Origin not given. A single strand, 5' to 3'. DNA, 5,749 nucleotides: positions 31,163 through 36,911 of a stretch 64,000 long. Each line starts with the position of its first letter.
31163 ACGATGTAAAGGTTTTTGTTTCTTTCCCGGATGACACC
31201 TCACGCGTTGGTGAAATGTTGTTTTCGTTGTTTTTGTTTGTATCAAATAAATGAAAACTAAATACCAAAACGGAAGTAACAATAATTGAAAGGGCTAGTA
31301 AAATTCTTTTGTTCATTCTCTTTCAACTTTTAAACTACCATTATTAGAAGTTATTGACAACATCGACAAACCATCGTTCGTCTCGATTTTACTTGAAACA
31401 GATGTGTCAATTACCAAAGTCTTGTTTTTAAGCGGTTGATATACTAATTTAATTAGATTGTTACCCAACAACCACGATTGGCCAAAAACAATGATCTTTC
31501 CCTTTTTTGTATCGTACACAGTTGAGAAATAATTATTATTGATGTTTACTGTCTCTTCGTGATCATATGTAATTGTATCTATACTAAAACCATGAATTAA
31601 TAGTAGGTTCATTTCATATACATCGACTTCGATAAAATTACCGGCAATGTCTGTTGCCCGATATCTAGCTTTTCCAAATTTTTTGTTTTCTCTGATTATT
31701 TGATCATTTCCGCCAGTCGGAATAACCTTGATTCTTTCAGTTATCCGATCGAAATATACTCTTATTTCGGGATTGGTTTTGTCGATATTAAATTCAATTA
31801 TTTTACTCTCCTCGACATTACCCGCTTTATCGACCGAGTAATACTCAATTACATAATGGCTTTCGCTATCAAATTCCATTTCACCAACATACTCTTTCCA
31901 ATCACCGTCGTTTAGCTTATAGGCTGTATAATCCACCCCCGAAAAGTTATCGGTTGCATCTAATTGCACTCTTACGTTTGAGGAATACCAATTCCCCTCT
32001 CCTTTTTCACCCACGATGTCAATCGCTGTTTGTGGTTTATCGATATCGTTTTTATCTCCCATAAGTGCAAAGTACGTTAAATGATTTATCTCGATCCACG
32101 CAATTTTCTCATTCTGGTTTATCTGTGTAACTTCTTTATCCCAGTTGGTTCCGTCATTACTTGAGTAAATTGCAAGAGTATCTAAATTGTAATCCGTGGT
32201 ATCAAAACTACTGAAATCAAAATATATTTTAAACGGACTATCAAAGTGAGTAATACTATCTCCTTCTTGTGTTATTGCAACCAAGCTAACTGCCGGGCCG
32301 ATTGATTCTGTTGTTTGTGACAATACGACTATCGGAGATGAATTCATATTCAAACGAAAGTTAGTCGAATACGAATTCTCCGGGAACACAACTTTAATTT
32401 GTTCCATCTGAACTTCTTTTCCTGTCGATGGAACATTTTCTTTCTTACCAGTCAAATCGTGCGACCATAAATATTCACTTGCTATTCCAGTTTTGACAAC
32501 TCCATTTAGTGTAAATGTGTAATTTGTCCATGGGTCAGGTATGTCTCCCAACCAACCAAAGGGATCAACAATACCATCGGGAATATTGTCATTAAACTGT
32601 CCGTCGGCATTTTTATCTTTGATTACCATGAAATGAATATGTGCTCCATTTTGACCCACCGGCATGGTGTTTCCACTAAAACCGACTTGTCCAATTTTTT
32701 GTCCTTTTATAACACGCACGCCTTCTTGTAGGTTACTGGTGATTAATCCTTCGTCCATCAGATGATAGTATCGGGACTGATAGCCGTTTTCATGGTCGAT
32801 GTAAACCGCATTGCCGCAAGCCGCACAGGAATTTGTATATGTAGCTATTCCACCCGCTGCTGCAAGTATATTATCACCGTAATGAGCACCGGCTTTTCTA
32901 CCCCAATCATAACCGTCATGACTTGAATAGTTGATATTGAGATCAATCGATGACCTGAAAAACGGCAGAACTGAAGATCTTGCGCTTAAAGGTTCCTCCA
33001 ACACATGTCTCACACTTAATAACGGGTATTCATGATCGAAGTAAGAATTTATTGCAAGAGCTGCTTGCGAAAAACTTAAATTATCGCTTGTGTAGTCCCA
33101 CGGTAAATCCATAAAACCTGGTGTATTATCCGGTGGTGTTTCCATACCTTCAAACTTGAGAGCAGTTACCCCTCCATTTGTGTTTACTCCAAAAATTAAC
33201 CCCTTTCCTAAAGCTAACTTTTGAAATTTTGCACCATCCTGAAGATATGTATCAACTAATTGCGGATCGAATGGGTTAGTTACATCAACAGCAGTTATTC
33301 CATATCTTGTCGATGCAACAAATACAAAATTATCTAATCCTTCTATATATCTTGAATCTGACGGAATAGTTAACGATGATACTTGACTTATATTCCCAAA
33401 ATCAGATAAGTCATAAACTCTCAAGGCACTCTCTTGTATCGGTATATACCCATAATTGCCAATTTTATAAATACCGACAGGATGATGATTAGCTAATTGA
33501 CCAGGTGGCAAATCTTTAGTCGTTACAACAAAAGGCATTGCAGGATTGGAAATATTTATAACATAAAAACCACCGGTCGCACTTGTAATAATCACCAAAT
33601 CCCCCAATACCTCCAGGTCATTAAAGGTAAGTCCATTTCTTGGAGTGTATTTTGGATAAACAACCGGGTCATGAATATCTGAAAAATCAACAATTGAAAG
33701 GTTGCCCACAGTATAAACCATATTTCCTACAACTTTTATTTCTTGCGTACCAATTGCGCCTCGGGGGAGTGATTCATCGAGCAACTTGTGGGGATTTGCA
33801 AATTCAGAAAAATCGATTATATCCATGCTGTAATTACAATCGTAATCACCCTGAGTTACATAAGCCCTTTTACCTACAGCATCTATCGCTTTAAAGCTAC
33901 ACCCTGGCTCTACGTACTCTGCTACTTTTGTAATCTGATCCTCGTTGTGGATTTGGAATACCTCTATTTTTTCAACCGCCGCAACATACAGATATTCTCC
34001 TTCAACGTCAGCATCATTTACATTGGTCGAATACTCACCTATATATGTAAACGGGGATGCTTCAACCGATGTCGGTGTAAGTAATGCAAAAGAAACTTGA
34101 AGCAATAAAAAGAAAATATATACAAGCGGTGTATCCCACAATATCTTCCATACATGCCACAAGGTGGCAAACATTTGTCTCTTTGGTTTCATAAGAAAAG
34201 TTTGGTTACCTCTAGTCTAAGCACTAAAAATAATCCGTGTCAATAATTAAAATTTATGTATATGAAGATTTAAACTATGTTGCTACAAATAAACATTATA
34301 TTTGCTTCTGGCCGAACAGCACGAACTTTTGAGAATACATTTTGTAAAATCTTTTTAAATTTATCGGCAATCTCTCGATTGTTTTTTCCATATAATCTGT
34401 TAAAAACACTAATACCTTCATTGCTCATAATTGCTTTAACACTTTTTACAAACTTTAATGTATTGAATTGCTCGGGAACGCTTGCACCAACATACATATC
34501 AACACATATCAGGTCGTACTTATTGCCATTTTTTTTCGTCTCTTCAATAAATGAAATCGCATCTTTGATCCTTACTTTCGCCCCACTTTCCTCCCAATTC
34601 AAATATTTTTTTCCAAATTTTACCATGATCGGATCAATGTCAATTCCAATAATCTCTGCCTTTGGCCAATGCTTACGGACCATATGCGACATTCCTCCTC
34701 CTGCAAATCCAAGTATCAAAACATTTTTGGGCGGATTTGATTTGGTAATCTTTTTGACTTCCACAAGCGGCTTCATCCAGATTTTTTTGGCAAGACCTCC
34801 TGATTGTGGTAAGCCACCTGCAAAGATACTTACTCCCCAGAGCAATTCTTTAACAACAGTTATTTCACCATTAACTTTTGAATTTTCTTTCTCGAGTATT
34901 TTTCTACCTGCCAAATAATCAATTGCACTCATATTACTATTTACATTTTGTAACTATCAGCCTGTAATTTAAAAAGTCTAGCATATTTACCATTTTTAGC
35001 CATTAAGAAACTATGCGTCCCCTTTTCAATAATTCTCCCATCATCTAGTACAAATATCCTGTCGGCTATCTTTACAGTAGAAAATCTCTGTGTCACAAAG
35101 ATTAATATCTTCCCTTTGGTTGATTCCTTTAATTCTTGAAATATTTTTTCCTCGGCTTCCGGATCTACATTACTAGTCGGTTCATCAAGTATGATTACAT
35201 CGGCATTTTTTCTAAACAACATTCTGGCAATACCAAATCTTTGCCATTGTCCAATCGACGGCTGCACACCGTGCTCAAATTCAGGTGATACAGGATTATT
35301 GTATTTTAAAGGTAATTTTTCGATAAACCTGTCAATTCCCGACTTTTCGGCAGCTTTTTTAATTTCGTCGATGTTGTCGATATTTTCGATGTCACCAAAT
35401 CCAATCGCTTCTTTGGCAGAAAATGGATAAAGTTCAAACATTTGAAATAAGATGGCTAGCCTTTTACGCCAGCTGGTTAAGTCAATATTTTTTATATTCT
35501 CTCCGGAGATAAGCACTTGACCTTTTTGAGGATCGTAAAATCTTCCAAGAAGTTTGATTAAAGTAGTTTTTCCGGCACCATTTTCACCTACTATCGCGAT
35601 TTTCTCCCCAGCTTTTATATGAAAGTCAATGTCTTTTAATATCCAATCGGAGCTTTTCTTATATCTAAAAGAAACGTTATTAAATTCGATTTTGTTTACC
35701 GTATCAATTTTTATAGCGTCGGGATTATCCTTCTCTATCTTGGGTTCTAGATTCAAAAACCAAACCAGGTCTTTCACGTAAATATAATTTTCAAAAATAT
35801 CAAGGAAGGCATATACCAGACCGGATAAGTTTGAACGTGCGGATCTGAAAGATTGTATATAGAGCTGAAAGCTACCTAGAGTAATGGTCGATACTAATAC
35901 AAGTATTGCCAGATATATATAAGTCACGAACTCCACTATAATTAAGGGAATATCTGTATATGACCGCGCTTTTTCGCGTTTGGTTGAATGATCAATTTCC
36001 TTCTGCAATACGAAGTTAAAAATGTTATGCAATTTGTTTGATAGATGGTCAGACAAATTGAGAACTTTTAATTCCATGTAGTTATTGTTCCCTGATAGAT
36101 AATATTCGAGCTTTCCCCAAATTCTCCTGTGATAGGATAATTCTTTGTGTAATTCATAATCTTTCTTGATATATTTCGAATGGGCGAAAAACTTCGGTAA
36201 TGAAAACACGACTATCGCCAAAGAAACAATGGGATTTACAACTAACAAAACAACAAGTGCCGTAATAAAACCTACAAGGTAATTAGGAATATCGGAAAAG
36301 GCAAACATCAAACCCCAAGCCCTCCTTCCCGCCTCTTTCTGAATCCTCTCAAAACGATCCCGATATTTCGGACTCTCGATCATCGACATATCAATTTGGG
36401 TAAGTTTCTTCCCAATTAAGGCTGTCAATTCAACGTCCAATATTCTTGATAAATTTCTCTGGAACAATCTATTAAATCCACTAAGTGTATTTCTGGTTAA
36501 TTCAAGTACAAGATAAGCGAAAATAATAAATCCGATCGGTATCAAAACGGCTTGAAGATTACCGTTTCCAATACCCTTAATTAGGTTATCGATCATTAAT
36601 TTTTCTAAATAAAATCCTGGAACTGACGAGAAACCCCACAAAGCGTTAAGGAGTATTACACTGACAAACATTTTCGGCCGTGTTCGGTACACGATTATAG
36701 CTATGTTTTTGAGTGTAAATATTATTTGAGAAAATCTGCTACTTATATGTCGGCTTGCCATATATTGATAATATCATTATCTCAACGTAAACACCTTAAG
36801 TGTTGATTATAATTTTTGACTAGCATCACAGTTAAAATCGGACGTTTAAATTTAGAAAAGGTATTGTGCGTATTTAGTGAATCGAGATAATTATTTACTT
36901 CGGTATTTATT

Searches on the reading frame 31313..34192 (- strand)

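Call 62: search_protein_families(library=pfam, proteins=[window:31313-34192:-], max_evalue=0.00001)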
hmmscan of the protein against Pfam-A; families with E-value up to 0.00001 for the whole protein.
window:31313-34192:- (959 aa): 2 families
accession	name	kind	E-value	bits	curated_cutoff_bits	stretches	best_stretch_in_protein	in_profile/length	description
PF01551.29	Peptidase_M23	-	1.1e-14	54.9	28.7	1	425-528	3-92/96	Peptidase family M23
PF08309.17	LVIVD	-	3.1e-06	26.9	20.2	0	287-317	11-41/42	LVIVD repeat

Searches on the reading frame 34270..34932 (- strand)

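Call 62: search_protein_families(library=pfam, proteins=[window:34270-34932:-], max_evalue=0.00001)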
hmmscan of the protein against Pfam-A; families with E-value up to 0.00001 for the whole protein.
window:34270-34932:- (220 aa): 3 families
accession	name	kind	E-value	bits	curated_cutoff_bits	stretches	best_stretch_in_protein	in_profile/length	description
PF01564.23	Spermine_synth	-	6.3e-14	52.4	22.9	1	59-203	11-156/186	Spermine/spermidine synthase domain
PF13847.12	Methyltransf_31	-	2.5e-06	27.7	27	1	70-181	6-113/145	Methyltransferase domain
PF01728.25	FtsJ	-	5.7e-06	26.8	24.1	1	65-210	19-166/181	FtsJ-like methyltransferase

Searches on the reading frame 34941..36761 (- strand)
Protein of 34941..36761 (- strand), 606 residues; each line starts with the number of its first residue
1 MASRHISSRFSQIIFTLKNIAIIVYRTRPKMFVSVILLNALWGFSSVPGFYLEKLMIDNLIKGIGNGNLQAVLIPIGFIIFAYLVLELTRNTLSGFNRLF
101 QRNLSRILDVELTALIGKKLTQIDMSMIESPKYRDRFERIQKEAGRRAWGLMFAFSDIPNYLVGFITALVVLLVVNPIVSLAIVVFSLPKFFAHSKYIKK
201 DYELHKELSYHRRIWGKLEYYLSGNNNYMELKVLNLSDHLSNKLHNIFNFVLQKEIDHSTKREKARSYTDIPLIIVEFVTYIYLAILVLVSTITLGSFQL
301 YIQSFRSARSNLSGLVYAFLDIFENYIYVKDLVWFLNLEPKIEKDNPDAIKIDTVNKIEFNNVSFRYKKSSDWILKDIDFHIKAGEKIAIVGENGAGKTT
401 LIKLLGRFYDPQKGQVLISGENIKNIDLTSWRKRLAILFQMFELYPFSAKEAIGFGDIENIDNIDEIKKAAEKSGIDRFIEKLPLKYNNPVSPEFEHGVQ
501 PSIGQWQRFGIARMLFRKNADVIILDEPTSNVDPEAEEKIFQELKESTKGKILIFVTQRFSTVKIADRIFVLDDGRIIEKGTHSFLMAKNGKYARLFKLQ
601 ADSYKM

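Call 62: search_protein_families(library=pfam, proteins=[window:34941-36761:-], max_evalue=0.00001)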
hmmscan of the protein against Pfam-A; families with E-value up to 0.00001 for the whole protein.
window:34941-36761:- (606 aa): 2 families
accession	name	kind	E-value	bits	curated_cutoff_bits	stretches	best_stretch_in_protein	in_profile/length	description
PF00005.33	ABC_tran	-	2.2e-29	103.2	25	1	375-530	1-137/137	ABC transporter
PF13304.12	AAA_21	-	1.4e-08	35.6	27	0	389-411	3-25/304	AAA domain, putative AbiEii toxin, Type IV TA system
